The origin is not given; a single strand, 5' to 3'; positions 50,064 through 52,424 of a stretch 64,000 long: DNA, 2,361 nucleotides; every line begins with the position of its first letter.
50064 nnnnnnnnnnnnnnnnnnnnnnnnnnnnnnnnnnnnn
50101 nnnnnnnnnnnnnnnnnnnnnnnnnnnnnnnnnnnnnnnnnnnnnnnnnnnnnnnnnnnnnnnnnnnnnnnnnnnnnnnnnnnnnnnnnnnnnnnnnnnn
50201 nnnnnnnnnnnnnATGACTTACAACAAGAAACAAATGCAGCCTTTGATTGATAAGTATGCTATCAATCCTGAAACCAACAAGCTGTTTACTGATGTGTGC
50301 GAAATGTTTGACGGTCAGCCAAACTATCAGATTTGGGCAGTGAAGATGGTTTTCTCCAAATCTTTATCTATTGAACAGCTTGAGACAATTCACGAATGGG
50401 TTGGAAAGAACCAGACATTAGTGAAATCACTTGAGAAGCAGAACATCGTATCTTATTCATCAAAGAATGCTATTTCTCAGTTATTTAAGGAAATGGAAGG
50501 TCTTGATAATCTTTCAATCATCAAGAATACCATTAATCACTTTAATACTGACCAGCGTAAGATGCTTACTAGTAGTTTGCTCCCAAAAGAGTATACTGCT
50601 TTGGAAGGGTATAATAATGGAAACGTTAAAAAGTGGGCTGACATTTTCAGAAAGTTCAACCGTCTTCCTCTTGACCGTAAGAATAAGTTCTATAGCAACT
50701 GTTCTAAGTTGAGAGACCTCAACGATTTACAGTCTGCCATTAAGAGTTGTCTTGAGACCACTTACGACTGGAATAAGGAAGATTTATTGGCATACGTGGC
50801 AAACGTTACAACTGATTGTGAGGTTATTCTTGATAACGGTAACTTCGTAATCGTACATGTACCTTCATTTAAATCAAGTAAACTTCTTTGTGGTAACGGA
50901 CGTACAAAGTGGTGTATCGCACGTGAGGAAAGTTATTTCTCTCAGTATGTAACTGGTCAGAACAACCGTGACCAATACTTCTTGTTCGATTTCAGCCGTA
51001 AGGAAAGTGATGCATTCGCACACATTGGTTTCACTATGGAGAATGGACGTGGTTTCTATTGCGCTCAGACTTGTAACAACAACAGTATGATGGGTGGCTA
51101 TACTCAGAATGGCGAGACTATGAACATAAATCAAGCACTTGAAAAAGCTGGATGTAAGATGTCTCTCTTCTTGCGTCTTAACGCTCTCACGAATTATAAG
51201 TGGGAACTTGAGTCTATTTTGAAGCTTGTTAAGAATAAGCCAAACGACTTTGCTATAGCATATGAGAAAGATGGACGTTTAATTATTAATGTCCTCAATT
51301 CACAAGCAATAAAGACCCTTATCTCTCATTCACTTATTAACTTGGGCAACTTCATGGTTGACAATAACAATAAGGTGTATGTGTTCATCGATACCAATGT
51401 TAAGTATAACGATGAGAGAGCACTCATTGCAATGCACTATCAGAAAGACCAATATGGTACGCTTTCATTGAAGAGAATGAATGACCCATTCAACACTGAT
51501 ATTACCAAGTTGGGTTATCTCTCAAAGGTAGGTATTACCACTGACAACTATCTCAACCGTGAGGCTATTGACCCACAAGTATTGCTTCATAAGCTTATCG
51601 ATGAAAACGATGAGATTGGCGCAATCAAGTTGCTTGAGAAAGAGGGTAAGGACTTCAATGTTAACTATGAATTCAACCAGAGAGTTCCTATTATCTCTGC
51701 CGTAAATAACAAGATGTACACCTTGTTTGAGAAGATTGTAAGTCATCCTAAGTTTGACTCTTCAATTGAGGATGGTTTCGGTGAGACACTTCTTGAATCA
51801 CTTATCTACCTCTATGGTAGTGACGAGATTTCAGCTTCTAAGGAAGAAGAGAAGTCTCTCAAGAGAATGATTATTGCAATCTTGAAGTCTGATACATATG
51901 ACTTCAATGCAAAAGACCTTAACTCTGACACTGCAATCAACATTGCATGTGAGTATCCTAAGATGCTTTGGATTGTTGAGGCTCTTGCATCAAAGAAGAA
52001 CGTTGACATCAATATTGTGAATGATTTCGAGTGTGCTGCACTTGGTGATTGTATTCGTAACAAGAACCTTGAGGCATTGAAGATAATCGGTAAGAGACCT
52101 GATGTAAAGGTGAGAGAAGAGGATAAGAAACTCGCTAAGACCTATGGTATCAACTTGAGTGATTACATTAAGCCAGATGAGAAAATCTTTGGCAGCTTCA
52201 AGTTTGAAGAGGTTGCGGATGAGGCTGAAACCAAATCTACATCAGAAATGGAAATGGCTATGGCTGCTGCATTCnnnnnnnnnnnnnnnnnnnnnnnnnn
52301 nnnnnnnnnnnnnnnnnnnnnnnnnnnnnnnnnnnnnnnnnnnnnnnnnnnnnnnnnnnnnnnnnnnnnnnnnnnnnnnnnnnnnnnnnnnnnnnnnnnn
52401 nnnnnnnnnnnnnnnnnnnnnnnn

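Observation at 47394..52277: Two paralogous giant proteins, one with ankyrin-like repeats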

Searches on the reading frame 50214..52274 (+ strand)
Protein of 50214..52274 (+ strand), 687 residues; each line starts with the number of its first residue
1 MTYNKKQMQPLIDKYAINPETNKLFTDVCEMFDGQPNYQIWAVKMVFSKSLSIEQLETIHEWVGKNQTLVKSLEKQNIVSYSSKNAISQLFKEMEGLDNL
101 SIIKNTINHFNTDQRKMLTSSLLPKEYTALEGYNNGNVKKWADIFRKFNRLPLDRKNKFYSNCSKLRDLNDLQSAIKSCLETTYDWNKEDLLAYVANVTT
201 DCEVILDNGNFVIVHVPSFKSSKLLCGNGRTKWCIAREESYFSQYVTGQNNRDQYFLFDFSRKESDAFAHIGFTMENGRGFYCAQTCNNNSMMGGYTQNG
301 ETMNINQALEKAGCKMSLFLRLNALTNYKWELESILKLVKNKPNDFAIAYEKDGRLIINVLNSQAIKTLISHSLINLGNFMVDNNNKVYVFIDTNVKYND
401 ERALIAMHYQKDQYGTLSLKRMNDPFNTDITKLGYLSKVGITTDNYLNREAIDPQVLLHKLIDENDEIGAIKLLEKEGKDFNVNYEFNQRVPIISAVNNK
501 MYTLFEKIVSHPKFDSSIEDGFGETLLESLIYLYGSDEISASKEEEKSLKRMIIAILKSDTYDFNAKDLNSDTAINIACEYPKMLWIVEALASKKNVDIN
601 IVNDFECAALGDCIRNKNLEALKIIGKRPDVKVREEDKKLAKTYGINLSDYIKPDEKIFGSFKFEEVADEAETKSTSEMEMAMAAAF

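Call 4: search_protein_families(library=pfam, proteins=[window:50214-52274:+], max_evalue=1)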
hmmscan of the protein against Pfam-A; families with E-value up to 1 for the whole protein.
window:50214-52274:+ (687 aa): 4 families
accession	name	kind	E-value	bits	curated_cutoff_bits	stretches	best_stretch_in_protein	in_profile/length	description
PF12796.13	Ank_2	-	7.4e-05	23.7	27.3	1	560-630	18-85/90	Ankyrin repeats (3 copies)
PF18681.6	DUF5634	-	0.06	14.1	30.4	0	357-422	7-71/98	Family of unknown function (DUF5634)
PF13857.12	Ank_5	-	0.099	13.5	27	0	565-609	10-52/56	Ankyrin repeats (many copies)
PF13637.12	Ank_4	-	0.14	13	22.7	0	588-623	13-47/50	Ankyrin repeats (many copies)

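Call 5: search_protein_families(library=phrogs, proteins=[window:50214-52274:+], max_evalue=0.01)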
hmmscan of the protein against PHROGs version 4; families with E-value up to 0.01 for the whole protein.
window:50214-52274:+ (687 aa): 0 families

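Call 7: search_dna_similar(query=window:50214-52274:+, collection=phages, mode=protein, max_rows=40, max_evalue=0.001)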
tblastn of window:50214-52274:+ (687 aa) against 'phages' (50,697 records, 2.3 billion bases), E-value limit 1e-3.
Records with a match: 1; places in all: 1; records where one place covers at least 80% of the query: 0.
Best place of each record, by identity: <60% 1.
By first word of the organism name: uncultured 1.
By host as written in the record: - 1.
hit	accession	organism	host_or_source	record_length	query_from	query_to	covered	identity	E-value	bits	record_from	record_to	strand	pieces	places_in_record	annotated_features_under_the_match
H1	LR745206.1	uncultured phage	metagenomic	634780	20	274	37%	23.5%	1e-4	52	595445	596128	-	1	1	record has no annotation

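Call 9: find_homologous_proteins(query=window:50214-52274:+, max_evalue=0.001)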
Query window:50214-52274:+ (687 aa): 365 proteins with E <= 0.001 among 6846 candidates; the best 120 are listed.
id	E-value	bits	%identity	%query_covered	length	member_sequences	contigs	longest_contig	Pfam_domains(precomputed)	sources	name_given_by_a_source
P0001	0.0e+0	1549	100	100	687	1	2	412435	-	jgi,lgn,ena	-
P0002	0.0e+0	1534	99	100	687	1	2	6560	-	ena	-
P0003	0.0e+0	1532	99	100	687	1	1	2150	-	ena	-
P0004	0.0e+0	1530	99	100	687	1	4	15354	-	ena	-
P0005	0.0e+0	1521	98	100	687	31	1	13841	-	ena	-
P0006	0.0e+0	1519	98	100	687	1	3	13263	PF12796.14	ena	-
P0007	0.0e+0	1509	97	100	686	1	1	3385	-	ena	-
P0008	0.0e+0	1502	97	100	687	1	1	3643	-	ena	-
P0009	0.0e+0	1436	92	100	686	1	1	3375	-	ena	-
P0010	0.0e+0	1432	91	100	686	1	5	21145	-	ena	-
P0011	0.0e+0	1432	91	100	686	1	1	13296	-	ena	-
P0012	0.0e+0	1424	90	100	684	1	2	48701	-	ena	-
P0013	0.0e+0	1424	91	100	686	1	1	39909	-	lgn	-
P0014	0.0e+0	1424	91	100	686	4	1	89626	-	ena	-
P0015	0.0e+0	1421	91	100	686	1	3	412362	-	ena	-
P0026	0.0e+0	1295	83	100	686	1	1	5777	PF12796.14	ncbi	-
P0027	0.0e+0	1263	81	100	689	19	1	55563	PF12796.14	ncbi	-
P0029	0.0e+0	1254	80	100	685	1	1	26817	PF12796.14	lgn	-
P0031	0.0e+0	1252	80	100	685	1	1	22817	PF12796.14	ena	-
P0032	0.0e+0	1249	80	100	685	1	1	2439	PF12796.14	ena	-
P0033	0.0e+0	1248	80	100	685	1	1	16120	PF12796.14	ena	-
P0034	0.0e+0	1247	80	100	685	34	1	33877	PF12796.14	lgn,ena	-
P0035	0.0e+0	1247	80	100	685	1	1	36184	PF12796.14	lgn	-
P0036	0.0e+0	1247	80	100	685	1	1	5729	PF12796.14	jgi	-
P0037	0.0e+0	1247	80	100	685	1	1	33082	PF12796.14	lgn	-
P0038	0.0e+0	1246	80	100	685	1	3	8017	PF12796.14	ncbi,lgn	-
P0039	0.0e+0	1246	80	100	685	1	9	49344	PF12796.14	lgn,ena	-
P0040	0.0e+0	1245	80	100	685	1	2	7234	PF12796.14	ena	-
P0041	0.0e+0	1245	80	100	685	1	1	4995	PF12796.14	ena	-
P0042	0.0e+0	1244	79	100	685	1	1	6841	PF12796.14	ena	-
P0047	0.0e+0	1222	78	99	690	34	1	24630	PF12796.14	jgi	jgi:hypothetical protein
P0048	0.0e+0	1215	77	100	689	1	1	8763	PF12796.14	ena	-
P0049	0.0e+0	1214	77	100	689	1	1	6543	PF12796.14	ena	-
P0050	0.0e+0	1213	77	100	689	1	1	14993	PF12796.14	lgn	-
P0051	0.0e+0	1211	77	100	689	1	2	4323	PF12796.14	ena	-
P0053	0.0e+0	1210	77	100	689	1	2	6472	PF12796.14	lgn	-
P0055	0.0e+0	1210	77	100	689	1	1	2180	PF12796.14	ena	-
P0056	0.0e+0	1208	76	100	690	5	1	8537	PF12796.14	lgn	-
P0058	0.0e+0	1204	76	100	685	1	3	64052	PF12796.14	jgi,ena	-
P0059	0.0e+0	1197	77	98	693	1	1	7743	PF12796.14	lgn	-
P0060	0.0e+0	1196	74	100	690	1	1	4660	PF12796.14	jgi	jgi:hypothetical protein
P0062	0.0e+0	1189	76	100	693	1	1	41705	PF12796.14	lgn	-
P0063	0.0e+0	1185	74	100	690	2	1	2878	PF12796.14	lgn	-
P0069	0.0e+0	1134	71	100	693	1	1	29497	PF12796.14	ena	-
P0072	0.0e+0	1062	67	100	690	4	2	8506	PF12796.14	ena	-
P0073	0.0e+0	1043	65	100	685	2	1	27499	PF12796.14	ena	-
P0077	5.0e-283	959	61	100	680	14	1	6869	PF12796.14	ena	-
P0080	4.0e-281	952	61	100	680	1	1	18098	PF12796.14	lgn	-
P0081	5.8e-280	949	60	100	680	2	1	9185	PF12796.14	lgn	-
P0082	1.9e-279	947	99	63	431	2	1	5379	PF12796.14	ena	-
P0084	3.6e-274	929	59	100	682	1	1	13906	PF13637.13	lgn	-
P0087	2.7e-270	917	59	100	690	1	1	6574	PF12796.14,PF13637.13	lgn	-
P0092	7.1e-269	912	57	99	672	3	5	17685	PF12796.14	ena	-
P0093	2.8e-267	907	58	100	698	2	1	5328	PF12796.14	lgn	-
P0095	3.1e-265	900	57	100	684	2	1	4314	PF12796.14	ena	-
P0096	5.2e-264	896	58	100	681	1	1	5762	PF12796.14,PF13637.13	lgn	-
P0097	1.6e-263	894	57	100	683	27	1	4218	PF12796.14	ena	-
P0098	2.7e-263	893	57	100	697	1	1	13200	PF13606.13,PF13857.13,PF12796.14,PF13637.13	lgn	-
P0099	6.7e-263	892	56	100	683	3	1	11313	PF13606.13,PF12796.14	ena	-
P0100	1.6e-260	884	57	99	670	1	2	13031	PF12796.14,PF13637.13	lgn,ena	-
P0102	2.5e-259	880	58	96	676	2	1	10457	PF12796.14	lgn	-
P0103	3.6e-259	880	57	96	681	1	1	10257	PF12796.14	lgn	-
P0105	5.3e-258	876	56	98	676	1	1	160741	PF12796.14,PF13637.13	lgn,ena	-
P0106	5.8e-256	869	56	100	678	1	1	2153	PF12796.14,PF13637.13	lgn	-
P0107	1.1e-255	868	67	80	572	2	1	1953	PF12796.14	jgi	jgi:hypothetical protein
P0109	2.7e-253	860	56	96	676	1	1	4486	PF12796.14,PF13637.13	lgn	-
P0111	7.5e-252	856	55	100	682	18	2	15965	PF12796.14,PF13637.13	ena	-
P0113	2.3e-250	851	55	98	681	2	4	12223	PF12796.14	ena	-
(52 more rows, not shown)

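Call 11: find_encoding_contigs(protein=P0001, flank=10000, max_places=4)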
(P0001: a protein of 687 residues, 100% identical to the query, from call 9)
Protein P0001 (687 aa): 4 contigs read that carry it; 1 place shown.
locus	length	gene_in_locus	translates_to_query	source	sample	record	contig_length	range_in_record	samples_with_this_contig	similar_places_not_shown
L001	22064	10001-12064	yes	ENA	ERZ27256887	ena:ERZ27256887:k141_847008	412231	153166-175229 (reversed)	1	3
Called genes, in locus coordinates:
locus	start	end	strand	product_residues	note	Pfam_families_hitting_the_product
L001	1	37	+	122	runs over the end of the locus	-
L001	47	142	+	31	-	-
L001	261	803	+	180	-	-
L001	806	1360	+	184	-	PF00293:NUDIX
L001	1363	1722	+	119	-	-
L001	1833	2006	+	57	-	-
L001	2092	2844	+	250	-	PF08902:DUF1848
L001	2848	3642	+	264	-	-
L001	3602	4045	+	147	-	-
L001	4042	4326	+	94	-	-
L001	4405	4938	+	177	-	PF00186:DHFR_1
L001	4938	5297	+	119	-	-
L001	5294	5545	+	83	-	-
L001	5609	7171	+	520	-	-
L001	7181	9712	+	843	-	-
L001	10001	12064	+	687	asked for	-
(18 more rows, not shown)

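Call 17: search_solved_structures(query=A1, max_evalue=1, show_alignments=2)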
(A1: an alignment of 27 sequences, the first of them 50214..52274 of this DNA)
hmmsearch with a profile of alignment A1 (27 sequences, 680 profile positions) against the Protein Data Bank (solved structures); distinct sequences matched with E-value up to 1: 84 (the best 60 are shown).
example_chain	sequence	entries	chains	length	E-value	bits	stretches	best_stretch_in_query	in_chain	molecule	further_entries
4o60_A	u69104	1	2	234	8.8e-06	27.3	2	558-636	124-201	ANK-N5C-317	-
8zlc_A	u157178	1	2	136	1.6e-05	26.5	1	551-617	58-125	Ankyrin-repeat protein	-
4qfv_A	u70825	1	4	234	4.9e-05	24.8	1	556-638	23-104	ANK-N5C-281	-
6fp8_B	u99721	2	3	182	0.0057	18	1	554-632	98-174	DARPin1238_E11 | DARPin 1238_E11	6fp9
2y1l_E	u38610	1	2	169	0.0059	17.9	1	553-625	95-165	DARPIN-8.4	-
5oyj_A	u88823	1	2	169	0.0063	17.9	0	556-633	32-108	DARPin D4b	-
6fp7_B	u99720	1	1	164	0.0084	17.4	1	555-628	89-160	DARPin1238_E11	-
7dnf_A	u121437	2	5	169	0.01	17.1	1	556-628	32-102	DARPin 63_B7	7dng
6gvm_D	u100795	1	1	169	0.012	16.9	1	554-647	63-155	F3II DARPIN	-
5cer_B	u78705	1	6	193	0.017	16.4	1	575-653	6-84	Bd3460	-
5cea_A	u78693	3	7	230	0.018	16.4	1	574-656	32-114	Bd3460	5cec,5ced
3noc_D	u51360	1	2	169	0.021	16.1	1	556-631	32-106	Designed ankyrin repeat protein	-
6by9_A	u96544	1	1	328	0.022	16.1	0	567-640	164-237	Histone-lysine N-methyltransferase EHMT1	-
7b4w_A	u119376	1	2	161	0.023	16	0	555-628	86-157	Broadly neutralizing DARPin bnD.3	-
6s8l_F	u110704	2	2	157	0.038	15.3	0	554-625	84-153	Designed ankyrin repeat protein (DARPIN) D1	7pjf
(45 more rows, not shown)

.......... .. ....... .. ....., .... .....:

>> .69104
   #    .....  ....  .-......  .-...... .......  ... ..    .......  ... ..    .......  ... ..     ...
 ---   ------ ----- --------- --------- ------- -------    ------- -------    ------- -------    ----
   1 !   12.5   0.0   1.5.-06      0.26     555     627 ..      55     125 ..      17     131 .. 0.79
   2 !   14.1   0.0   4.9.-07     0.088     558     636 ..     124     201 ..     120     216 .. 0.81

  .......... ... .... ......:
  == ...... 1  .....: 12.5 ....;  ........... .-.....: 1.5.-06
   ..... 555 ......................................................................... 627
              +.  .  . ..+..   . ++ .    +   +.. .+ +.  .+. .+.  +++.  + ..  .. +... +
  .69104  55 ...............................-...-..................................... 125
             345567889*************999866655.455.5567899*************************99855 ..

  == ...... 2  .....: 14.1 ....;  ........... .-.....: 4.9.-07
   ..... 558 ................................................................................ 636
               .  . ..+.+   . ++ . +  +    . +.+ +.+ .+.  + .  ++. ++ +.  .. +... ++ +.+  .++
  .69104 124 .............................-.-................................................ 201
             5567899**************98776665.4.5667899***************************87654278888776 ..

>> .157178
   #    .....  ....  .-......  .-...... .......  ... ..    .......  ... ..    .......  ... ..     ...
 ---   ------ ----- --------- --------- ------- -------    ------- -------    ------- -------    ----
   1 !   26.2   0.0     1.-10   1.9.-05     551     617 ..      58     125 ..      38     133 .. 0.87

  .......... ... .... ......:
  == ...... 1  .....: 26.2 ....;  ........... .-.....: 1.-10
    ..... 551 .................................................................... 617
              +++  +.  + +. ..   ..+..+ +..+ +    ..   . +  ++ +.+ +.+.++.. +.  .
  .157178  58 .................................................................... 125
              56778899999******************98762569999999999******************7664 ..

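Call 19: search_protein_families(library=pfam, alignment_id=A1, max_evalue=0.1)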
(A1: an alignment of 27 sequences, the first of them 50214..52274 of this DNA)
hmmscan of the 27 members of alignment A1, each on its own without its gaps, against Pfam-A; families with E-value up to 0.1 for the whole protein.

A. member 1, window:50214-52274:+ (687 aa): 3 families
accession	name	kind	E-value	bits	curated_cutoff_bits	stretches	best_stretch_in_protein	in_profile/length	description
PF12796.13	Ank_2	-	7.4e-05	23.7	27.3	1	560-630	18-85/90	Ankyrin repeats (3 copies)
PF18681.6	DUF5634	-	0.06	14.1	30.4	0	357-422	7-71/98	Family of unknown function (DUF5634)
PF13857.12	Ank_5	-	0.099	13.5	27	0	565-609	10-52/56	Ankyrin repeats (many copies)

B. families by the number of members that match (of 27 scanned): 16 families
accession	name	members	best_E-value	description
PF12796.13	Ank_2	27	3.8e-08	Ankyrin repeats (3 copies)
PF13637.12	Ank_4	25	7.5e-09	Ankyrin repeats (many copies)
PF13606.12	Ank_3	10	0.00019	Ankyrin repeat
PF13857.12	Ank_5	10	0.0012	Ankyrin repeats (many copies)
PF03158.18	DUF249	1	0.013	Multigene family 530 protein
PF06193.16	Orthopox_A5L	1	0.036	Orthopoxvirus A5L protein-like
PF19422.4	Ariadne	1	0.041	Ariadne domain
PF05064.18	Nsp1_C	1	0.041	Nsp1-like C-terminal region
PF10504.14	DUF2452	1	0.042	Protein of unknown function (DUF2452)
PF12844.13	HTH_19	1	0.042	Helix-turn-helix domain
PF00023.36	Ank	1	0.042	Ankyrin repeat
PF17315.7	FMP23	1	0.043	Found in mitochondrial proteome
PF12687.12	DUF3801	1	0.05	Protein of unknown function (DUF3801)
PF18681.6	DUF5634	1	0.06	Family of unknown function (DUF5634)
PF10281.14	Ish1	1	0.065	Putative nuclear envelope organisation protein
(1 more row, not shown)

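Call 75: list_cluster_members(proteins=[P0026, P0027, P0038, P0190, P0384, P0386, P0001, P0122])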
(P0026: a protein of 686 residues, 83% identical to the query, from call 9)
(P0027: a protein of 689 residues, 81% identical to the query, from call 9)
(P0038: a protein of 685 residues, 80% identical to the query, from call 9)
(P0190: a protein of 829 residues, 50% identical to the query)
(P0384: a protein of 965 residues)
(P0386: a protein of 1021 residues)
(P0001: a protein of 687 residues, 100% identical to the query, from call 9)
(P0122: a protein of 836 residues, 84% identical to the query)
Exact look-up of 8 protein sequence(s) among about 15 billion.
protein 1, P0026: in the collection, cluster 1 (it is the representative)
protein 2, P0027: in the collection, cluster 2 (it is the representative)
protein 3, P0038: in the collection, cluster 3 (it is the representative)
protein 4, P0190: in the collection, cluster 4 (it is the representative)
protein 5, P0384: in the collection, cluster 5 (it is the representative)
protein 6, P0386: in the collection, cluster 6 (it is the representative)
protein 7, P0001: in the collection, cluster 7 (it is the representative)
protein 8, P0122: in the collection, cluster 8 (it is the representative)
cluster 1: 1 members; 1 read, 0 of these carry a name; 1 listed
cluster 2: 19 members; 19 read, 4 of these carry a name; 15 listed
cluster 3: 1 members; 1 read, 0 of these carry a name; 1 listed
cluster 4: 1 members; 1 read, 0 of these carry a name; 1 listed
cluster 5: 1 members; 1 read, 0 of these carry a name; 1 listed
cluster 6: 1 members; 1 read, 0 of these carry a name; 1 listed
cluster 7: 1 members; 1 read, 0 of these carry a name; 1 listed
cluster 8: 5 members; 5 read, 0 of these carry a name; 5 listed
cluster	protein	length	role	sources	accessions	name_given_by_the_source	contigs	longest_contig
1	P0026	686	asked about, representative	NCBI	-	-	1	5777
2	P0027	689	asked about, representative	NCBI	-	-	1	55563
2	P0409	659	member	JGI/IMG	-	hypothetical protein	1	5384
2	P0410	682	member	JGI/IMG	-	hypothetical protein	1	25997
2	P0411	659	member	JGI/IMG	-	hypothetical protein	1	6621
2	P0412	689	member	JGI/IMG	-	hypothetical protein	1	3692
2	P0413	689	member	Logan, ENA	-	-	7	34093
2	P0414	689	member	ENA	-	-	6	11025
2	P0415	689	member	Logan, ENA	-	-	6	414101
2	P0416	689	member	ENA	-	-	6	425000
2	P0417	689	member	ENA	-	-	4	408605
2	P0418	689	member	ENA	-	-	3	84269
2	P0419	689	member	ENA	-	-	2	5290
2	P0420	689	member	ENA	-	-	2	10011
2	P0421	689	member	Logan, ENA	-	-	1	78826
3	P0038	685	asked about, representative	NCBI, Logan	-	-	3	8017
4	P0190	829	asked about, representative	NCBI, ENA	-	-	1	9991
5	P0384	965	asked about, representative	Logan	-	-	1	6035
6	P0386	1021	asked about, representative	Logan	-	-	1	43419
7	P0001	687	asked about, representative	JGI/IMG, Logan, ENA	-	-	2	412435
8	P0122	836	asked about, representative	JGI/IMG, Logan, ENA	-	-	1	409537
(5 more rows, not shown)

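Call 110: search_protein_families(library=ncbifam, proteins=[window:50214-52274:+], max_evalue=0.01)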
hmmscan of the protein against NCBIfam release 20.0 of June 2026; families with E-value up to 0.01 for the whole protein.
window:50214-52274:+ (687 aa): 0 families

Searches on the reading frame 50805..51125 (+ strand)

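Call 94: search_protein_families(library=phrogs, proteins=[window:50805-51125:+], max_evalue=1)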
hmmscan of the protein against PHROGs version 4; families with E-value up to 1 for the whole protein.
window:50805-51125:+ (107 aa): 2 families
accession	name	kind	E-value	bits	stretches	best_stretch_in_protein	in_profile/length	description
phrog_17337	-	unknown function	0.096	13.3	1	33-87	14-66/213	-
phrog_24135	-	unknown function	0.15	13.4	1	54-106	12-65/83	-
